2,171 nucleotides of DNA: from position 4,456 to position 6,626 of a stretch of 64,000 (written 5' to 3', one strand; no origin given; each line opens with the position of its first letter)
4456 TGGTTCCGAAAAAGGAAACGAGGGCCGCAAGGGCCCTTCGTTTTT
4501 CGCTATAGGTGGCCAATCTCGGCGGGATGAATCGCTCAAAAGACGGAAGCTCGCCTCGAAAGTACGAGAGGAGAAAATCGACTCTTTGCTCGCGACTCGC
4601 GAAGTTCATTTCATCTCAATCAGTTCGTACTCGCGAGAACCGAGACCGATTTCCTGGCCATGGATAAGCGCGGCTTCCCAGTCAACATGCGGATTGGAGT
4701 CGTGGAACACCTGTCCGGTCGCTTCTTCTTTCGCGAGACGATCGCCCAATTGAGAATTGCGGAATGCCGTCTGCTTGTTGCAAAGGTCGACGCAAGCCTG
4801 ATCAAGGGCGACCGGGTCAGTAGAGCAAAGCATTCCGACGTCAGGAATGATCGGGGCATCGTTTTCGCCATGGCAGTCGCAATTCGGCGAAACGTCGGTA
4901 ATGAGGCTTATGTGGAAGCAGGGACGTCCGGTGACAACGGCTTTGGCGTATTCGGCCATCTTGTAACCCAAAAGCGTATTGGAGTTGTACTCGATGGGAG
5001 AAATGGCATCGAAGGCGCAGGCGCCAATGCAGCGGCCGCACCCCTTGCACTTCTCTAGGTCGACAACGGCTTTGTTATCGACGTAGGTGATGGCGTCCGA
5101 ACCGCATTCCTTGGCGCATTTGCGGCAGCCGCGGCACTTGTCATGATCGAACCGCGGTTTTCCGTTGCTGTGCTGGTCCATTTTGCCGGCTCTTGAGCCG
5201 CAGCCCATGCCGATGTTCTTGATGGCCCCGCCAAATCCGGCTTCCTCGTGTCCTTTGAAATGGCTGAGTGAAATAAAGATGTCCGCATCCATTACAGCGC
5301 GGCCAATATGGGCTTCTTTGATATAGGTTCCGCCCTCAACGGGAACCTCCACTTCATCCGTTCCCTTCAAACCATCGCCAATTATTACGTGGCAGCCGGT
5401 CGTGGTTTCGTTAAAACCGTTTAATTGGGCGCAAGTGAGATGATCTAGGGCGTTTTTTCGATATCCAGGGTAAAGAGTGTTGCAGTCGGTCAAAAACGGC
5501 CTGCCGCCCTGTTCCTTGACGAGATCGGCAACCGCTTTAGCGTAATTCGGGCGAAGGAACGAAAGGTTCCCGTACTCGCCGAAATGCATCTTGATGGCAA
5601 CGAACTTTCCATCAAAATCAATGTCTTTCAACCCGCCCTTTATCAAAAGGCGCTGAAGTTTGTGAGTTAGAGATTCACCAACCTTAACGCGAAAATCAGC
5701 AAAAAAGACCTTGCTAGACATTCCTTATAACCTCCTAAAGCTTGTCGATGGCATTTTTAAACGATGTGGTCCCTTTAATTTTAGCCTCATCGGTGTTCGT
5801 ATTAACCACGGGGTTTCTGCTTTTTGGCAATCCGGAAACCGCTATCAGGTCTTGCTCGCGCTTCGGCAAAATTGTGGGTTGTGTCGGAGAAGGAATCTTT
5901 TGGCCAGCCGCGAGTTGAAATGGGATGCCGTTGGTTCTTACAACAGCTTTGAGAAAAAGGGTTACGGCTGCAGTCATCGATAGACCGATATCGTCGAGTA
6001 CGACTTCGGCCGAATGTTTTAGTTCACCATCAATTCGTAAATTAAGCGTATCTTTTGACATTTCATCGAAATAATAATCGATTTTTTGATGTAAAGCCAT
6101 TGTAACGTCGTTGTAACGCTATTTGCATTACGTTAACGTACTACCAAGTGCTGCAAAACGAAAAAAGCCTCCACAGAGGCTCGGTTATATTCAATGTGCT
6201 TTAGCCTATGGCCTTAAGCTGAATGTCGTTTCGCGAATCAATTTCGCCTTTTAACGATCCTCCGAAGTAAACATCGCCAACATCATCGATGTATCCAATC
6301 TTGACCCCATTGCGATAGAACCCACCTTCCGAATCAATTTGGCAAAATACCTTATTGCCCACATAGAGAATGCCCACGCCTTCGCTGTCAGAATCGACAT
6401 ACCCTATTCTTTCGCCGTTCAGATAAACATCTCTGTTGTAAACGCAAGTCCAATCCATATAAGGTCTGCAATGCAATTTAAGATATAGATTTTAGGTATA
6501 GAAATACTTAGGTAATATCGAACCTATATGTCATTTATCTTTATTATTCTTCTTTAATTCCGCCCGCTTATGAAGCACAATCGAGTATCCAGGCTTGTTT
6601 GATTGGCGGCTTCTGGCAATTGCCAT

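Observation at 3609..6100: Translationally coupled dinJ-like / DUF362 Fe-S / macrodomain / 69-aa operon with no ADP-ribosyltransferase partner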

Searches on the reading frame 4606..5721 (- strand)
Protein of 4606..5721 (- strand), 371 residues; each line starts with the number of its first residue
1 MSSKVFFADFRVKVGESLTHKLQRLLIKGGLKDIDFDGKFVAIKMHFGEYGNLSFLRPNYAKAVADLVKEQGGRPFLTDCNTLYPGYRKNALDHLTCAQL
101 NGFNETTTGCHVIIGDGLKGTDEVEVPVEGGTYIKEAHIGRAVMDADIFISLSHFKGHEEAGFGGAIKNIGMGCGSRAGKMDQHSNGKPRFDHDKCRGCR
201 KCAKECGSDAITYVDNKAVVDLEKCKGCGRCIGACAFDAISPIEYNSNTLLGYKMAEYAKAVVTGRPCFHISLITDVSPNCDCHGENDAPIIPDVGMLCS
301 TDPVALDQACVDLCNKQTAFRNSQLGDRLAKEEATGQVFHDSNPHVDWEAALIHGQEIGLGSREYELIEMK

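Call 3: search_protein_families(library=pfam, proteins=[window:4606-5721:-], max_evalue=0.1)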
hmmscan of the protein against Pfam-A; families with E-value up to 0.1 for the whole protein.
window:4606-5721:- (371 aa): 14 families
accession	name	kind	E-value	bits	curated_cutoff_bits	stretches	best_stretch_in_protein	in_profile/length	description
PF04015.17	DUF362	-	3.8e-58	197.3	24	1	41-312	1-200/200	Domain of unknown function (DUF362)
PF12837.12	Fer4_6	-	3.2e-09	36.7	25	2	218-240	2-24/24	4Fe-4S binding domain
PF00037.32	Fer4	-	3.6e-09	36.5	21.1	2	219-241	2-24/24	4Fe-4S binding domain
PF13237.11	Fer4_10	-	2.1e-07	31.2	25.5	1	189-235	2-52/53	4Fe-4S dicluster domain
PF12797.12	Fer4_2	-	7.3e-07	29.2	24.5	2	219-236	4-21/22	4Fe-4S binding domain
PF12838.12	Fer4_7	-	1.1e-06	29.5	27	2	195-239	1-52/52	4Fe-4S dicluster domain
PF14697.11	Fer4_21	-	8.6e-06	26.2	35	1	191-240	3-57/59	4Fe-4S dicluster domain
PF13187.11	Fer4_9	-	1.1e-05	25.8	27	1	195-239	1-51/52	4Fe-4S dicluster domain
PF13484.11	Fer4_16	-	1.3e-05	26.3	30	2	224-258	1-37/66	4Fe-4S double cluster binding domain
PF25160.1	LdpA_Fe-S-bd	-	4.6e-05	23.5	27.6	1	200-245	7-48/49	LdpA Fe-S cluster-binding domain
PF09861.14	Lar_N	-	0.00058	19.5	23.3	1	136-185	144-193/204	Lactate racemase N-terminal domain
PF12800.12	Fer4_4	-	0.0027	18.4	24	1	223-237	2-16/17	4Fe-4S binding domain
PF13534.11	Fer4_17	-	0.012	16.6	22.2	0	195-211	1-17/61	4Fe-4S dicluster domain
PF13459.11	Fer4_15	-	0.026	15.6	22.4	0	191-206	3-18/66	4Fe-4S single cluster domain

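Call 4: search_protein_families(library=ncbifam, proteins=[window:4606-5721:-], max_evalue=0.1)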
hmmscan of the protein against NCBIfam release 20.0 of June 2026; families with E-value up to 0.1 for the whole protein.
window:4606-5721:- (371 aa): 76 families (the best 25 are shown)
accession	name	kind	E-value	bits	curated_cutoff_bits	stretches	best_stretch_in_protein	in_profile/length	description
TIGR04105.1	FeFe_hydrog_B1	subfamily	1.7e-11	43.5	450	1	194-244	111-163/462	monomeric [FeFe] hydrogenase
TIGR02700.1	flavo_MJ0208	hypoth_equivalog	2.4e-11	43.4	251.35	1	191-241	145-195/234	dihydromethanopterin reductase (acceptor)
NF040770.1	hetero_SS_HdrA2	exception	8.7e-11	40.6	1100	1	189-249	572-632/777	CoB-CoM heterodisulfide reductase HdrA2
NF043069.1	T4HPD_activ_SAM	equivalog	4.7e-10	39.3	425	1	185-240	42-97/299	trans-4-hydroxy-L-proline dehydratase activase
NF005504.0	PRK07118.1-3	equivalog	1.7e-09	37.5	437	1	195-249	220-274/293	Fe-S cluster domain-containing protein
TIGR02179.1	PorD_KorD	subfamily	2.7e-09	37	60.05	1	180-241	11-73/78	2-oxoacid:acceptor oxidoreductase, delta subunit, pyruvate/2-ketoisovalerate family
TIGR01944.1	rnfB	subfamily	2.1e-08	33.9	68.7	1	192-247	111-167/190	RnfABCDGE type electron transport complex subunit B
NF007203.0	PRK09624.1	equivalog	2.9e-08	33.9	171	2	185-215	72-102/105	pyuvate ferredoxin oxidoreductase subunit delta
NF038196.1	ferrodoxin_EFR1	subfamily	4.1e-08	33.6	75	1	189-241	180-230/242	EFR1 family ferrodoxin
NF041891.1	hdrA_Methbact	equivalog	5.4e-08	31.5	1300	1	191-244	569-622/762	ferredoxin:CoB-CoM heterodisulfide reductase subunit HdrA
NF045790.1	OxalOxreddelta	equivalog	5.6e-08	32.3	230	1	187-241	253-307/316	oxalate oxidoreductase subunit delta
TIGR03336.1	IOR_alpha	equivalog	5.9e-08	31.5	650.9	1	183-240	539-595/595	indolepyruvate ferredoxin oxidoreductase subunit alpha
TIGR04041.1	activase_YjjW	hypoth_equivalog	6.1e-08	32.4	250.2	1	194-243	41-90/276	YjjW family glycine radical enzyme activase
NF041836.1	rnfB_Methano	equivalog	9.1e-08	31.9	445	1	194-240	216-262/265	Rnf electron transport complex subunit RnfB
NF040684.1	PorD_Arch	equivalog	9.2e-08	32.1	120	1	181-214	49-82/85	pyruvate synthase subunit PorD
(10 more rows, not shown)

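Call 19: find_related_loci(query=window:4606-5721:-, collection=genome_contigs, flank=5000)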
Query window:4606-5721:- (371 aa) in genome_contigs; peptide patterns used: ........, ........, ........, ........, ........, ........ (x = any residue, [..] = any of these).
366 stretches matched a pattern; 323 encode a relative of the query (tblastn E <= 1e-3); the best 80 are kept; 80 distinct loci.
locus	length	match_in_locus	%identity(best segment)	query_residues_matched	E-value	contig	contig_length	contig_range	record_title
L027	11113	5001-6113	90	1-371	0e+0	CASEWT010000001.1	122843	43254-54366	uncultured Firmicutes bacterium isolate B31_L2_392392_idba_bin.81 genome assembly, contig: B31_L2_392392_idba_bin.81.fa_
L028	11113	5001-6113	89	1-371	0e+0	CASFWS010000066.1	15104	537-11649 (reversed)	uncultured Firmicutes bacterium isolate B51_L2_308308_idba_bin.44 genome assembly, contig: B51_L2_308308_idba_bin.44.fa_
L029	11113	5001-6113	90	1-371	0e+0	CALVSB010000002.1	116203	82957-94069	MAG: uncultured Bacilli bacterium isolate BRZ_D__bin114 genome assembly, contig: BRZ_D__NODE_263_length_116203_cov_11.95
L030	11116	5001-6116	75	3-371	0e+0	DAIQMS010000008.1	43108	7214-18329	MAG TPA_asm: Bacillota bacterium isolate CTOTU1908 NODE_226_length_43108_cov_238.357466, whole genome shotgun sequence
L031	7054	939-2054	73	3-371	0e+0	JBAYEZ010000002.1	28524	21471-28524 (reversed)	MAG: Bacilli bacterium isolate SO_2016_CLC_T2_9 scaffold00963_PH3_Jul20_2016, whole genome shotgun sequence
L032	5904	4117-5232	73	3-371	0e+0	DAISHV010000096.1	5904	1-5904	MAG TPA_asm: Bacillota bacterium isolate CTOTU1930 NODE_5516_length_5904_cov_11.063772, whole genome shotgun sequence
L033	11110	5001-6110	72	3-370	3e-180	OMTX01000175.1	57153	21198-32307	uncultured Lachnospiraceae bacterium isolate hRUG872 genome assembly, contig: NODE_280_length_57153_cov_20.4638, whole g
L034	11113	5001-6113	71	3-371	1e-179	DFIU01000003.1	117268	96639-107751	MAG TPA_asm: Lachnospiraceae bacterium UBA3689 UBA3689_contig_32597, whole genome shotgun sequence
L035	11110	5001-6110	72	3-370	2e-178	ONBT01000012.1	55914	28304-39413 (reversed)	uncultured Lachnospiraceae bacterium isolate RUG151 genome assembly, contig: scaffold_400, whole genome shotgun sequence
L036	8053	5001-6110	72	3-370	4e-178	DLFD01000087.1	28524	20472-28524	MAG TPA_asm: Lachnospiraceae bacterium UBA7729 UBA7729_contig_3685, whole genome shotgun sequence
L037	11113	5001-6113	70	3-371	4e-178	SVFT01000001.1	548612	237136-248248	MAG: Lachnospiraceae bacterium isolate SIG339 NODE_8_length_548612_cov_14.091101, whole genome shotgun sequence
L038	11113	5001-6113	68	3-371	8e-178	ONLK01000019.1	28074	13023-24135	uncultured Clostridiales bacterium isolate RUG409 genome assembly, contig: scaffold_1333, whole genome shotgun sequence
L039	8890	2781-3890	71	3-370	2e-177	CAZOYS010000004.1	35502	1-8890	MAG TPA_asm: uncultured Lachnospiraceae bacterium isolate binchicken_co353_42 genome assembly, contig: NODE_1896_length_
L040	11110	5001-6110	70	3-370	3e-177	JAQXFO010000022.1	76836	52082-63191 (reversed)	MAG: Lachnospiraceae bacterium isolate SUG1151 k141_4581065, whole genome shotgun sequence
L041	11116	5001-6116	69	1-371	6e-176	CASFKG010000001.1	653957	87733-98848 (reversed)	uncultured bacterium isolate A73_L2_314314_idba_bin.126 genome assembly, contig: A73_L2_314314_idba_bin.126.fa_scaffold_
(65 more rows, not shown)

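Call 23: search_solved_structures(query=window:4606-5721:-, max_evalue=0.01, show_alignments=2)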
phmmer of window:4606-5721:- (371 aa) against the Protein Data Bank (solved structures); distinct sequences matched with E-value up to 0.01: 37.
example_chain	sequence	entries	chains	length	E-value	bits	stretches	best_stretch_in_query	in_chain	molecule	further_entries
7zc6_B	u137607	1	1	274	1.5e-09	40.8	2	195-245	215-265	RnfB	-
9eri_B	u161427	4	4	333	6.4e-08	35.5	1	195-249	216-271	Na(+)-translocating ferredoxin:NAD(+) oxidoreductase complex subunit B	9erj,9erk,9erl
9g03_E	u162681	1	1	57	1.1e-06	31.5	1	194-239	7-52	Ferredoxin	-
6fah_A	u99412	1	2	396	3.5e-06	29.8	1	193-240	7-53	Caffeyl-CoA reductase-Etf complex subunit CarE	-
8rvu_a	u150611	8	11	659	8.8e-06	28.5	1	192-248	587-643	H(2):CoB-CoM heterodisulfide,ferredoxin reductase subunit A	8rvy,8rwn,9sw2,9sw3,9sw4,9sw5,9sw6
8rvv_A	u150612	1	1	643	1.1e-05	28.1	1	192-248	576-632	H(2):CoB-CoM heterodisulfide,ferredoxin reductase subunit A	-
9sfi_A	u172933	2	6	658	2e-05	27.3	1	192-252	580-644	CoB--CoM heterodisulfide reductase iron-sulfur subunit A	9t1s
7q4w_B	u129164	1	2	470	2.4e-05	27.1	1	191-241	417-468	Iron hydrogenase HydB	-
5odc_A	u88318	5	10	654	2.4e-05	27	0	192-245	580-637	Heterodisulfide reductase, subunit A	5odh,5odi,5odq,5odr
7q4v_B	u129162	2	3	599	3.3e-05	26.5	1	191-241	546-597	Iron hydrogenase HydB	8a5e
7qv7_A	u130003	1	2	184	4.4e-05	26.1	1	195-241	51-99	Hydrogen dependent carbon dioxide reductase subunit HycB3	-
1fdn_A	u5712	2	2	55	5.5e-05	25.8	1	193-239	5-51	FERREDOXIN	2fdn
1fca_A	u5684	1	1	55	6.9e-05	25.5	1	193-239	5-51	FERREDOXIN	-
8jjr_c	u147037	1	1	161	9.7e-05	25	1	161-245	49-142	PsaC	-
9rkm_A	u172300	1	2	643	0.0001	25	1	194-264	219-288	[FeFe]-hydrogenase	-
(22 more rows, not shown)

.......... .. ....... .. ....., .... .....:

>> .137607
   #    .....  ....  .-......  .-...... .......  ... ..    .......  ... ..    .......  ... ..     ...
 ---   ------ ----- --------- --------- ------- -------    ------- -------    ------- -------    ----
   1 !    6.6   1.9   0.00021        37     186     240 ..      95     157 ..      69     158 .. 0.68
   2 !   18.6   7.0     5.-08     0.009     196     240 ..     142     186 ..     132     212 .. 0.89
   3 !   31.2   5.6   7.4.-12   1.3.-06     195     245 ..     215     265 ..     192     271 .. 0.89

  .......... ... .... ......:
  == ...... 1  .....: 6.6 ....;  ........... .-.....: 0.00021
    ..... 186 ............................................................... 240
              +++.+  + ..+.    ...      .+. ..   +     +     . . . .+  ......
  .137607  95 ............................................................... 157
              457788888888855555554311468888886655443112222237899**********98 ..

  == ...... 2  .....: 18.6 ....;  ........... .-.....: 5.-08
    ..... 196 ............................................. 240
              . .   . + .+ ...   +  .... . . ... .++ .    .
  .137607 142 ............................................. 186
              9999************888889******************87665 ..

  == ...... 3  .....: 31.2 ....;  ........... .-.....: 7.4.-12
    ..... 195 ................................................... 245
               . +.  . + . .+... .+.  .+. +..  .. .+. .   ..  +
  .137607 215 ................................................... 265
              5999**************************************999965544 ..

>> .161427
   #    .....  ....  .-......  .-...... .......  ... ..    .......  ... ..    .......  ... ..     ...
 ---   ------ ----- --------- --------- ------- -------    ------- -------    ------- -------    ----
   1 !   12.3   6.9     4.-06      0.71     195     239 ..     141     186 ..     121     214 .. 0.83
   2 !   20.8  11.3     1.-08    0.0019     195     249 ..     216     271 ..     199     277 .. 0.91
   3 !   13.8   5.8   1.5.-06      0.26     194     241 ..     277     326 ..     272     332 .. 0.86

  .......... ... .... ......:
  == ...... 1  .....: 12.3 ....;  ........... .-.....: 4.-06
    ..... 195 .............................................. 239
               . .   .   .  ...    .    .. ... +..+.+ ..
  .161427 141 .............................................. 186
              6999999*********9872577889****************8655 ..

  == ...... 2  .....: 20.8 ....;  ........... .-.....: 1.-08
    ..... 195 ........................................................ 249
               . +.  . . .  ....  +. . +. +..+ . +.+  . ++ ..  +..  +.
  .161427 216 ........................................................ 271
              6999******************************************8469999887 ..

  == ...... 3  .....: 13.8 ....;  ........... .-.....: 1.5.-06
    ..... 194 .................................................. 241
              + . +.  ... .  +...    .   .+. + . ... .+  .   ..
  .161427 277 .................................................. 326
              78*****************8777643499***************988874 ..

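Call 45: search_protein_families(library=padloc, proteins=[window:4606-5721:-], max_evalue=0.01)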
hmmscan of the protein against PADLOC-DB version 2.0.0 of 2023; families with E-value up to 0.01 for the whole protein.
window:4606-5721:- (371 aa): 1 family
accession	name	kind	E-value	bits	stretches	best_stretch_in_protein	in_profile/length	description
PDLC02510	BrxP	-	0.0016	14.7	1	196-233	464-500/779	BrxP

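Call 81: search_protein_families(library=pfam, proteins=[L027:6901-7110:+], max_evalue=5)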
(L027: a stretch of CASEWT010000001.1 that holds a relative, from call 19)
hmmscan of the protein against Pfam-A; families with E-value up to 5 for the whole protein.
L027:6901-7110:+ (69 aa): 1 family
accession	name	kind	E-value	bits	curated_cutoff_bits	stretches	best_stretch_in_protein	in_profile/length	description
PF20118.4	DUF6508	-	0.17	12.2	23.6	1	10-59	19-67/129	Family of unknown function (DUF6508)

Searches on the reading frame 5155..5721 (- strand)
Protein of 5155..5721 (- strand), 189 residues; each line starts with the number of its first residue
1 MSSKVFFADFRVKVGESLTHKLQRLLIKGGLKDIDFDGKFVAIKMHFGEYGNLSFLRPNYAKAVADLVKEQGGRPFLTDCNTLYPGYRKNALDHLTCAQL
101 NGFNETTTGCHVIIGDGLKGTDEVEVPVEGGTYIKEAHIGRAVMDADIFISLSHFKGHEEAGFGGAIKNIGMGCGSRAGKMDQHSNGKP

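Call 73: search_solved_structures(query=window:5155-5721:-, max_evalue=10, show_alignments=3)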
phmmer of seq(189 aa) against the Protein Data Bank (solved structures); distinct sequences matched with E-value up to 10: 0.

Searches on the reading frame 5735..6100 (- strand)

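Call 3: search_protein_families(library=pfam, proteins=[window:5735-6100:-], max_evalue=0.1)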
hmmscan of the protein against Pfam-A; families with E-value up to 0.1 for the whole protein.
window:5735-6100:- (121 aa): 1 family
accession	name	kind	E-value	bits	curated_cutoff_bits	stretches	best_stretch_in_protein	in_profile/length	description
PF04221.18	RelB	-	1.7e-11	44.3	22.4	1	18-76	3-57/82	RelB antitoxin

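Call 4: search_protein_families(library=ncbifam, proteins=[window:5735-6100:-], max_evalue=0.1)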
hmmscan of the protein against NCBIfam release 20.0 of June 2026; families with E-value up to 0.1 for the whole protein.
window:5735-6100:- (121 aa): 3 families
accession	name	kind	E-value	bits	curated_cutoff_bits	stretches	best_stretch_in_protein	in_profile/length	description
TIGR02384.1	RelB_DinJ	subfamily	1.5e-17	63.6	45.65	1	14-67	1-54/85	type II toxin-antitoxin system RelB/DinJ family antitoxin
NF050811.1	RelB_ParD_antitoxin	subfamily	2.5e-08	34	60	1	21-63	1-43/83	type II toxin-antitoxin system RelB/ParD family antitoxin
NF008412.0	PRK11235.1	equivalog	2.3e-07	30.9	96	1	18-62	3-47/80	type II toxin-antitoxin system RelB/DinJ family antitoxin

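Call 45: search_protein_families(library=padloc, proteins=[window:5735-6100:-], max_evalue=0.01)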
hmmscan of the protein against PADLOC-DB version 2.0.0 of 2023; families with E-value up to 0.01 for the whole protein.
window:5735-6100:- (121 aa): 0 families

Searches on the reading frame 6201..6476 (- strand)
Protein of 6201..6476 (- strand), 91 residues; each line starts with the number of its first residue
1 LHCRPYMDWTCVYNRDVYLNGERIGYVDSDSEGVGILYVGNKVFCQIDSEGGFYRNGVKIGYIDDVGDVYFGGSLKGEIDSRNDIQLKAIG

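Call 3: search_protein_families(library=pfam, proteins=[window:6201-6476:-], max_evalue=0.1)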
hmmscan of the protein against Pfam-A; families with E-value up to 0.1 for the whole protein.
window:6201-6476:- (91 aa): 0 families

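Call 4: search_protein_families(library=ncbifam, proteins=[window:6201-6476:-], max_evalue=0.1)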
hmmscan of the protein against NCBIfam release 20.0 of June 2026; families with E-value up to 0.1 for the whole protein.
window:6201-6476:- (91 aa): 0 families

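Call 45: search_protein_families(library=padloc, proteins=[window:6201-6476:-], max_evalue=0.01)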
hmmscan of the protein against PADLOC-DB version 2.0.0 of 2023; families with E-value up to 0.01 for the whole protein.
window:6201-6476:- (91 aa): 0 families

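Call 81: search_protein_families(library=pfam, proteins=[window:6201-6476:-], max_evalue=5)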
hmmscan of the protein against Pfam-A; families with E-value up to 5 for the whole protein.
window:6201-6476:- (91 aa): 1 family
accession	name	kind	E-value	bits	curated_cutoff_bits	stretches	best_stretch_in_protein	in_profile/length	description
PF22820.2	TcaA_3rd_4th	-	0.37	11.2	27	1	14-35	13-34/73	TcaA protein 3rd/4th domain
